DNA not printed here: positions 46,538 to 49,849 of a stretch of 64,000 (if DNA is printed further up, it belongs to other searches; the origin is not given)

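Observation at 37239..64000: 27-kb GT-C-rich glycan assembly island with no recognisable exporter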

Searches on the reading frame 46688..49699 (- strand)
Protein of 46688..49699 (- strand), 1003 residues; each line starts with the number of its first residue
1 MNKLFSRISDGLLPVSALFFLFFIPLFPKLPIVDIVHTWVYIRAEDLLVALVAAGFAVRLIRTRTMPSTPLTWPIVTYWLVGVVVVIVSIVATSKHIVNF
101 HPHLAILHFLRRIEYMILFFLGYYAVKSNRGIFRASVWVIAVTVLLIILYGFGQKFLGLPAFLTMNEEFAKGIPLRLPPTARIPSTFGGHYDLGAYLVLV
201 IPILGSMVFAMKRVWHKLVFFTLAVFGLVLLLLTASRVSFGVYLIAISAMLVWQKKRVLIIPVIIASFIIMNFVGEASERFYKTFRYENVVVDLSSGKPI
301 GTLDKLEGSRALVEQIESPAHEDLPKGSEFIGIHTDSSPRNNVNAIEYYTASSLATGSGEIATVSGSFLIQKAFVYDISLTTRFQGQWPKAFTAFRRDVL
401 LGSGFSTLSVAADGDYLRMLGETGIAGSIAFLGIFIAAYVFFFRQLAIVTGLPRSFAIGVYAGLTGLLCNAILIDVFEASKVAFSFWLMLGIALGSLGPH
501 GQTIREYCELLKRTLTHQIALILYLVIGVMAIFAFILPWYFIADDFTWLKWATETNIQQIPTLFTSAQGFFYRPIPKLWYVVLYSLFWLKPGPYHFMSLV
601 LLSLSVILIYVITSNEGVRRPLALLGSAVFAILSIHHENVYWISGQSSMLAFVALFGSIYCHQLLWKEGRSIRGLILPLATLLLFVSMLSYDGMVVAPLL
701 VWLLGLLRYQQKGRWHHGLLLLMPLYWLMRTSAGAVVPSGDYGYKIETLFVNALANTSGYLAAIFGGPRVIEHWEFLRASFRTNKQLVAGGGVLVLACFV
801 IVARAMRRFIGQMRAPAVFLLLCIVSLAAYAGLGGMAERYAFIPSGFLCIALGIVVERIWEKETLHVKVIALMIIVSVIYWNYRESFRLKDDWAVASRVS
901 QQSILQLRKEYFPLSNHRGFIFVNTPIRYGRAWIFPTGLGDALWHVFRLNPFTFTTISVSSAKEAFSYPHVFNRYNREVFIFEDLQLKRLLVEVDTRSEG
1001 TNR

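Call 3: search_protein_families(library=pfam, proteins=[window:46688-49699:-], max_evalue=0.01)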
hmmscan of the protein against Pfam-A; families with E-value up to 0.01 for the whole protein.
window:46688-49699:- (1003 aa): 0 families

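Call 7: search_protein_families(library=pfam, proteins=[window:46688-49699:-], max_evalue=10)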
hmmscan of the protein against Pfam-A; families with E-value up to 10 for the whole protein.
window:46688-49699:- (1003 aa): 0 families

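Call 8: search_protein_families(library=ncbifam, proteins=[window:46688-49699:-], max_evalue=1)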
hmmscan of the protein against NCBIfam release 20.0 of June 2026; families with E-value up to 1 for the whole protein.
window:46688-49699:- (1003 aa): 1 family
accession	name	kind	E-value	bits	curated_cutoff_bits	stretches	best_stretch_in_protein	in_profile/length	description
TIGR00947.1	2A73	equivalog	1.5e-05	24.2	366.4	2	51-253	46-236/425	IctB family putative bicarbonate transporter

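Call 20: find_homologous_proteins(query=window:46688-49699:-)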
Query window:46688-49699:- (1003 aa): 1594 proteins with E <= 0.001 among 8000 candidates; the best 120 are listed.
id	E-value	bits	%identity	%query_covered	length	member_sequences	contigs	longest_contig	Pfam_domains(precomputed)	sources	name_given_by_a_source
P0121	0.0e+0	2233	100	100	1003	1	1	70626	-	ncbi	-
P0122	0.0e+0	1513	67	100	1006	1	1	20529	PF04932.21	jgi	jgi:O-Antigen ligase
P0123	0.0e+0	1399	63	99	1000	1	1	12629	PF04932.21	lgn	-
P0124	0.0e+0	1175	55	99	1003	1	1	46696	-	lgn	-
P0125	0.0e+0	1167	54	100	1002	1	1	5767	-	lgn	-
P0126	0.0e+0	1165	54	100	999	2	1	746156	-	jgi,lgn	-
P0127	0.0e+0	1150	53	99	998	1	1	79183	-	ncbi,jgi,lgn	-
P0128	0.0e+0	1149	52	100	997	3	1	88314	-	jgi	jgi:hypothetical protein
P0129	0.0e+0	1147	54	99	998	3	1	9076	-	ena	-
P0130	0.0e+0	1147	54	99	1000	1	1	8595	-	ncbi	-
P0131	0.0e+0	1138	54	99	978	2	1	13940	-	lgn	-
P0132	0.0e+0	1134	53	99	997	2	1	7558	-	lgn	-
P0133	0.0e+0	1130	53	99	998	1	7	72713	-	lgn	-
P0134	0.0e+0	1128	53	100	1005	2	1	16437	-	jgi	jgi:hypothetical protein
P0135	0.0e+0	1126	52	99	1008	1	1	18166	-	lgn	-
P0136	0.0e+0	1124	53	99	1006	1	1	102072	PF04932.21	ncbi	-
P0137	0.0e+0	1116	52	100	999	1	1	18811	PF04932.21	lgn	-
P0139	0.0e+0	1089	52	97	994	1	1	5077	PF04932.21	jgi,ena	-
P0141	0.0e+0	1087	50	100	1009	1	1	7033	PF04932.21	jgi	jgi:hypothetical protein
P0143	0.0e+0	1087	53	97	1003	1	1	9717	PF04932.21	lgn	-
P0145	0.0e+0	1077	51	100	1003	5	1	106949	PF04932.21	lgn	-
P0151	0.0e+0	1063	51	99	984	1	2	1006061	PF04932.21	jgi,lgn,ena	jgi:hypothetical protein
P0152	0.0e+0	1062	51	99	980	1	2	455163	PF04932.21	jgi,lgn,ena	jgi:hypothetical protein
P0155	0.0e+0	1061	50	99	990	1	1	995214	PF04932.21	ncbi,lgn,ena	-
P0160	0.0e+0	1053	50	100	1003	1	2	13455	-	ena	-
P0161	0.0e+0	1051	50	100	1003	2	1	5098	PF04932.21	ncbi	-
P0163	0.0e+0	1048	49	99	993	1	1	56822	PF04932.21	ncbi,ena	-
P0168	0.0e+0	1043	50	100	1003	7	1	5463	-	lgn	-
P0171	0.0e+0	1038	49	100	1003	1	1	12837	-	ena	-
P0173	0.0e+0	1037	51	97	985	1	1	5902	PF04932.21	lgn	-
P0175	0.0e+0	1035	50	99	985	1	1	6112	PF04932.21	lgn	-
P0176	0.0e+0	1032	51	99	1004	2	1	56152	PF04932.21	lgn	-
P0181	0.0e+0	1030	49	99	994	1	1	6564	PF04932.21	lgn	-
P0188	0.0e+0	1026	51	98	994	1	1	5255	PF04932.21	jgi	jgi:hypothetical protein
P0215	2.0e-297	1007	50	99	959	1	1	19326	PF04932.21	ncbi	-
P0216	3.5e-297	1007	49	99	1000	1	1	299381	PF04932.21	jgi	jgi:hypothetical protein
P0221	2.1e-296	1004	49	99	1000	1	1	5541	PF04932.21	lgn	-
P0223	3.2e-296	1003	49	99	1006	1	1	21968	-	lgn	-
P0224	3.5e-296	1003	49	100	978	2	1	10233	-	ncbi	-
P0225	4.3e-296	1003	49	99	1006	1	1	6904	-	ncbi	-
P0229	4.6e-295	1000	49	98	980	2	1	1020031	-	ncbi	ncbi:MAG: hypothetical protein WAV51_02730 [Microgenomates group bacterium]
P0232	1.0e-294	998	49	99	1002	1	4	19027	PF04932.21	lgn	-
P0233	4.2e-294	996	48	100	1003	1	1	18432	PF04932.21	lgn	-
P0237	4.5e-293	993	49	99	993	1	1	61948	PF04932.21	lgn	-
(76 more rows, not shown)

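Call 31: find_encoding_contigs(protein=P0229, flank=10000, max_places=2)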
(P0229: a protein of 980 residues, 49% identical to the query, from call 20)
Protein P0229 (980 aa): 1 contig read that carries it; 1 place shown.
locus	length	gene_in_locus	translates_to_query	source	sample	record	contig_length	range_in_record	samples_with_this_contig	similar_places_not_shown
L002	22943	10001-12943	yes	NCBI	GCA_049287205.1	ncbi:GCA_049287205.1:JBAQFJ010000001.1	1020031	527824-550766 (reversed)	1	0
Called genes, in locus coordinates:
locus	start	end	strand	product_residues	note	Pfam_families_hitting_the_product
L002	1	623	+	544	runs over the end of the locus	-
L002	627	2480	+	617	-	-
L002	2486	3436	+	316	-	PF01073:3Beta_HSD, PF01370:Epimerase, PF02719:Polysacc_synt_2 (faint), PF04321:RmlD_sub_bind, PF16363:GDP_Man_Dehyd, PF07993:NAD_binding_4 (weak)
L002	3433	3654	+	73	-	-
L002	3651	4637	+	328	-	PF01073:3Beta_HSD, PF01370:Epimerase, PF02719:Polysacc_synt_2, PF04321:RmlD_sub_bind, PF13460:NAD_binding_10, PF16363:GDP_Man_Dehyd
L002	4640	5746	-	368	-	PF00155:Aminotran_1_2, PF01041:DegT_DnrJ_EryC1, PF01053:Cys_Met_Meta_PP (weak)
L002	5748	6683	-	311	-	PF25084:LbH_EIF2B (weak), PF25087:GMPPB_C (faint), PF00132:Hexapep, PF14602:Hexapep_2 (faint), PF05523:FdtA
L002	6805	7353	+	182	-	PF13439:Glyco_transf_4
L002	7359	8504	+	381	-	PF20706:GT4-conflict, PF00534:Glycos_transf_1, PF13692:Glyco_trans_1_4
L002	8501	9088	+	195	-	PF00132:Hexapep, PF14602:Hexapep_2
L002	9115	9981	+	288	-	PF00535:Glycos_transf_2, PF13641:Glyco_tranf_2_3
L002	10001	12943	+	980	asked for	-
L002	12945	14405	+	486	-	PF13231:PMT_2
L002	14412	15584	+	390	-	PF13439:Glyco_transf_4, PF00534:Glycos_transf_1, PF13692:Glyco_trans_1_4, PF13524:Glyco_trans_1_2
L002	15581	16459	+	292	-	PF00535:Glycos_transf_2, PF13641:Glyco_tranf_2_3, PF13632:Glyco_trans_2_3 (weak)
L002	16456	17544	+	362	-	PF13439:Glyco_transf_4, PF20706:GT4-conflict, PF00534:Glycos_transf_1, PF13692:Glyco_trans_1_4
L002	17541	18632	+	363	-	PF13439:Glyco_transf_4 (weak), PF20706:GT4-conflict (faint), PF00534:Glycos_transf_1, PF13692:Glyco_trans_1_4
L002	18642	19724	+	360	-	PF00483:NTP_transferase, PF12804:NTP_transf_3 (weak), PF22640:ManC_GMP_beta-helix (weak)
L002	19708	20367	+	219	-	PF02397:Bac_transf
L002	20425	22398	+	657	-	PF13196:DUF4012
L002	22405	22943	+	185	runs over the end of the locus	PF11967:RecO_N, PF02565:RecO_C (weak)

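Call 41: search_solved_structures(query=A4, max_evalue=1)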
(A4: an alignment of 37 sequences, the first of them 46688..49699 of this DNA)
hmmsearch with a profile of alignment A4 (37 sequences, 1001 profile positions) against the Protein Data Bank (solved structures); distinct sequences matched with E-value up to 1: 0.

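Call 49: find_related_loci(query=A4, collection=genome_contigs, flank=10000)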
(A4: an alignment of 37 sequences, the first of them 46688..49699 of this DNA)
Query A4 (1003 aa) in genome_contigs; peptide patterns used: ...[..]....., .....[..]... (x = any residue, [..] = any of these).
599 stretches matched a pattern (row limit reached: there are more); 588 encode a relative of the query (tblastn E <= 1e-3); the best 80 are kept; 80 distinct loci.
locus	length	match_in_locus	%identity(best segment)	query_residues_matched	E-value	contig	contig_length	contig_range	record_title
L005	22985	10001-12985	53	1-995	0e+0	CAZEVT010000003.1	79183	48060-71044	MAG TPA_asm: uncultured Gammaproteobacteria bacterium isolate SRP119689_co1_156 genome assembly, contig: NODE_311_length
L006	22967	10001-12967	49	1-991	0e+0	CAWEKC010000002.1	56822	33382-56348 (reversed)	MAG: Candidatus Gottesmanbacteria bacterium isolate MFD05942.bin.1.195 genome assembly, contig: contig_130330, whole gen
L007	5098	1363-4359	50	1-999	0e+0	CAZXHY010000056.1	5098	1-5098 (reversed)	MAG TPA_asm: uncultured Gammaproteobacteria bacterium isolate ERP113451_co3_13 genome assembly, contig: NODE_16394_lengt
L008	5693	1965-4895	50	1-999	0e+0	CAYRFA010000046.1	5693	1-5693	MAG TPA_asm: uncultured Gammaproteobacteria bacterium isolate SRP050083_co2_70 genome assembly, contig: NODE_13128_lengt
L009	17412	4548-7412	50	1-991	0e+0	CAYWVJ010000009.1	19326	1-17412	MAG TPA_asm: uncultured Gammaproteobacteria bacterium isolate SRP093762_co1_96 genome assembly, contig: NODE_1702_length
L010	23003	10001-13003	50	1-996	0e+0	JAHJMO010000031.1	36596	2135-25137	MAG: Patescibacteria group bacterium isolate Old_saline.mb.45 Old_saline.mb.45_k141_1152281, whole genome shotgun sequen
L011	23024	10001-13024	49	1-1003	0e+0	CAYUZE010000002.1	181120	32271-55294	MAG TPA_asm: uncultured Gammaproteobacteria bacterium isolate binchicken_co130_63 genome assembly, contig: NODE_146_leng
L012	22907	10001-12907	50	1-966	0e+0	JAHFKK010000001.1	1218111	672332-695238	MAG: Candidatus Gottesmanbacteria bacterium isolate nzgw408 NODE_1_length_1218112_cov_6.992134, whole genome shotgun seq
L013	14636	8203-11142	49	1-989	0e+0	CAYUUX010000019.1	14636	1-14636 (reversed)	MAG TPA_asm: uncultured Gammaproteobacteria bacterium isolate binchicken_co22_244 genome assembly, contig: NODE_4291_len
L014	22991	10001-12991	50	1-999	0e+0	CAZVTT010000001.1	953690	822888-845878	MAG TPA_asm: uncultured Gammaproteobacteria bacterium isolate SRP292972_co1_32 genome assembly, contig: NODE_3_length_95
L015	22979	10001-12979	49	1-996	0e+0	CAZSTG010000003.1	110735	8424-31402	MAG TPA_asm: uncultured Gammaproteobacteria bacterium isolate SRP294416_co1_745 genome assembly, contig: NODE_150_length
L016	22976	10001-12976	49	1-997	0e+0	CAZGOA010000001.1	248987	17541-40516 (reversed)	MAG TPA_asm: uncultured Gammaproteobacteria bacterium isolate binchicken_co277_142 genome assembly, contig: NODE_98_leng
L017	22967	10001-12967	47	1-993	0e+0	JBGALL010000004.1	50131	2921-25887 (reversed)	MAG: Candidatus Woesebacteria bacterium isolate MAG_MBR_H10.109 MBRH10-109_opera_contig_2608, whole genome shotgun seque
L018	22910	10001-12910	46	24-995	0e+0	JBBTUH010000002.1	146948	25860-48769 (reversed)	MAG: Patescibacteria group bacterium isolate H41-bin250_1 H41_bin250_1_000000000002, whole genome shotgun sequence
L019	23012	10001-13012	48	1-995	0e+0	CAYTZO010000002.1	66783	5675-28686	MAG TPA_asm: uncultured Gammaproteobacteria bacterium isolate SRP093762_co1_179 genome assembly, contig: NODE_267_length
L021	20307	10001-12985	50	1-1003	0e+0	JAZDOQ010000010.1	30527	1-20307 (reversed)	MAG: Candidatus Gottesmanbacteria bacterium isolate MEGAHIT-group-0.784 k141_1294091, whole genome shotgun sequence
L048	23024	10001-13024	49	1-1003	0e+0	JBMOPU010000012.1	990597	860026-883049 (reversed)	MAG: Patescibacteria group bacterium isolate Betzabe_MAG136 MAG136_14, whole genome shotgun sequence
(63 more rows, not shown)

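Call 76: search_protein_families(library=pfam, alignment_id=A4, max_evalue=0.01)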
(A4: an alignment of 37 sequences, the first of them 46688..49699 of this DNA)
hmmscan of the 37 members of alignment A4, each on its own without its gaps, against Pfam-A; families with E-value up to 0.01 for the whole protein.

A. member 1, window:46688-49699:- (1003 aa): 0 families

B. families by the number of members that match (of 37 scanned): 4 families
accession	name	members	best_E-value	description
PF04932.20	Wzy_C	26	1.1e-07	O-Antigen ligase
PF13424.12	TPR_12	1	0.0061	Tetratricopeptide repeat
PF05552.17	MS_channel_1st_1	1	0.0072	Mechanosensitive ion channel, conserved TM helix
PF05083.18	LST1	1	0.0076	LST-1 protein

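Call 88: search_protein_families(library=pfam, proteins=[P0122, P0136], max_evalue=0.001)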
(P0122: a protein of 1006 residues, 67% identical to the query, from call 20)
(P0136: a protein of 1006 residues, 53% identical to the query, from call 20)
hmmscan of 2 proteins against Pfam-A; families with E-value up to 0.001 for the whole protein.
P0122 (1006 aa): 1 family
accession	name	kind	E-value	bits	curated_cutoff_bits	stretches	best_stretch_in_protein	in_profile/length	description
PF04932.20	Wzy_C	-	2.8e-06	27.6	31.7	1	223-432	2-149/149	O-Antigen ligase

P0136 (1006 aa): 1 family
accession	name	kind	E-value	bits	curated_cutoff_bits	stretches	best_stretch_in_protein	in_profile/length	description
PF04932.20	Wzy_C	-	4.1e-07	30.3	31.7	1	227-435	6-148/149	O-Antigen ligase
